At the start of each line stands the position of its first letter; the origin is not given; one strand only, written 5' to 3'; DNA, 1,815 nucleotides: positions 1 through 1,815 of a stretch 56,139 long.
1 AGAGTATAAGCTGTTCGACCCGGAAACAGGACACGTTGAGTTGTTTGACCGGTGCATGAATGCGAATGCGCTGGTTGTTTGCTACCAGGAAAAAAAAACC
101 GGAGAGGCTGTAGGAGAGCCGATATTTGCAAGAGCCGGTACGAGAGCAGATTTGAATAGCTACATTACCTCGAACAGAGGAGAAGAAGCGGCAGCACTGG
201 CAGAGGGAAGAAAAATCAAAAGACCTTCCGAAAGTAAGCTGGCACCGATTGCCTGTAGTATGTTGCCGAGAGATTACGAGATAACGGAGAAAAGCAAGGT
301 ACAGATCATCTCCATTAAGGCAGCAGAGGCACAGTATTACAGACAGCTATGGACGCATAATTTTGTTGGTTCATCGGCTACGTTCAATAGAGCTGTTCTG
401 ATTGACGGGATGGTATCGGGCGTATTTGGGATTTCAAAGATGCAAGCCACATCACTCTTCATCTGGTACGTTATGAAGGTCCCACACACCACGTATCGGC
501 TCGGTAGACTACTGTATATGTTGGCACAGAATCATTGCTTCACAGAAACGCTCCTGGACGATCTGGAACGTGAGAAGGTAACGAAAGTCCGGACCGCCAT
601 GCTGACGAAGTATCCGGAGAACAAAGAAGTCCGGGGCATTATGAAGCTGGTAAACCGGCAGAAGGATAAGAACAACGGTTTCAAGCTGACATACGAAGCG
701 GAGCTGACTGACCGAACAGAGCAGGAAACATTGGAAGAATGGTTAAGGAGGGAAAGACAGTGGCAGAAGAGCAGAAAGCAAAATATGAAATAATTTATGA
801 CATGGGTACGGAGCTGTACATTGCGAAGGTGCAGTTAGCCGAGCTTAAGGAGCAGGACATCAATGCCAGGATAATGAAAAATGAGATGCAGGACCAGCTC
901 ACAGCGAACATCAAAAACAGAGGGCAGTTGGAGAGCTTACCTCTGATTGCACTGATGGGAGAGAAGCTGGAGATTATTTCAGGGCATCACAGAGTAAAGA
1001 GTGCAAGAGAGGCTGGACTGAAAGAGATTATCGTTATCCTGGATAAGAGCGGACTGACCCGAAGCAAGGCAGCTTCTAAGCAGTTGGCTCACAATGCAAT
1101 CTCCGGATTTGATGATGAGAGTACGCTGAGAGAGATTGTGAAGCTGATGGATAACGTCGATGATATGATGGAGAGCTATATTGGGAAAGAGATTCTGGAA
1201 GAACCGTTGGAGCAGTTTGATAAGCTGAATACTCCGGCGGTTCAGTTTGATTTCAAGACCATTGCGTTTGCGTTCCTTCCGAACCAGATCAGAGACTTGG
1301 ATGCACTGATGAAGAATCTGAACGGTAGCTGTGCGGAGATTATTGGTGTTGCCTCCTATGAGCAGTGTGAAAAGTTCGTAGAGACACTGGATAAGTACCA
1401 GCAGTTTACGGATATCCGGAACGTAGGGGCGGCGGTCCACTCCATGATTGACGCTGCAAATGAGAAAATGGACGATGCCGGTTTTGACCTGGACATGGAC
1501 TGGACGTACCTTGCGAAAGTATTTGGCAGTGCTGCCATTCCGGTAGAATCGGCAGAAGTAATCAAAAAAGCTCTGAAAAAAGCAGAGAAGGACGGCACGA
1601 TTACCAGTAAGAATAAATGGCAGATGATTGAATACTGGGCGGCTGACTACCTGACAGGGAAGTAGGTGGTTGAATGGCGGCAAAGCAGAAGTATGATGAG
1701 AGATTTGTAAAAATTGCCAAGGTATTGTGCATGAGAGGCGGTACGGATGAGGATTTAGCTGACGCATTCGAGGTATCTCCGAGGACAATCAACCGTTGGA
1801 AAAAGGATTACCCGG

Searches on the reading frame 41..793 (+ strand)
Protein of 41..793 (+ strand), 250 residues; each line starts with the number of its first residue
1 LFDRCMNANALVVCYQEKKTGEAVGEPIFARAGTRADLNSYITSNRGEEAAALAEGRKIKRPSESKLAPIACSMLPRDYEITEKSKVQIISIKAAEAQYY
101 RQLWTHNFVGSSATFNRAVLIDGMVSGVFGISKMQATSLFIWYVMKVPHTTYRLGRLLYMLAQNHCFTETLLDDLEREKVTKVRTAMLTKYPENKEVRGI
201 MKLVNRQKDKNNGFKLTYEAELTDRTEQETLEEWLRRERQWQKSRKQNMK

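Call 43: search_protein_families(library=pfam, max_evalue=0.0001, proteins=[window:41-793:+])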
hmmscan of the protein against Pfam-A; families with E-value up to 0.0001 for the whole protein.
window:41-793:+ (250 aa): 1 family
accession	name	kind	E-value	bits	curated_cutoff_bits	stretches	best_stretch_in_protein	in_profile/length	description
PF22559.2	GNAT-phage-like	-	1.9e-39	135.5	27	1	84-238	1-163/164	Phage GNAT-like domain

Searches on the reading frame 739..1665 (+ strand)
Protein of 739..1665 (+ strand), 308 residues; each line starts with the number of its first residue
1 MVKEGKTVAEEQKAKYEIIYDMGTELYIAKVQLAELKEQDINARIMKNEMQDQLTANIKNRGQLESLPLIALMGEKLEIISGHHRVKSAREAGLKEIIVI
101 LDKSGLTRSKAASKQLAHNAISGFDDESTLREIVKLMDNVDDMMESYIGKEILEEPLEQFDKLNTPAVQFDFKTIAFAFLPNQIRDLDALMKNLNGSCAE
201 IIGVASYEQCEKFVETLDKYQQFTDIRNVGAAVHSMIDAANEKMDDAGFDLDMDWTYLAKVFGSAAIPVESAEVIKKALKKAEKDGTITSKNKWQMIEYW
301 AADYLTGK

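Call 43: search_protein_families(library=pfam, max_evalue=0.0001, proteins=[window:739-1665:+])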
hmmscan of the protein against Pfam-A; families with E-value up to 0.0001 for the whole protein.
window:739-1665:+ (308 aa): 1 family
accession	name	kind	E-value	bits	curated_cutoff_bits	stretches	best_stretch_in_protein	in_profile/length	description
PF02195.25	ParB_N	-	8.9e-05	22.9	26.3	0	37-102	12-78/95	ParB N-terminal domain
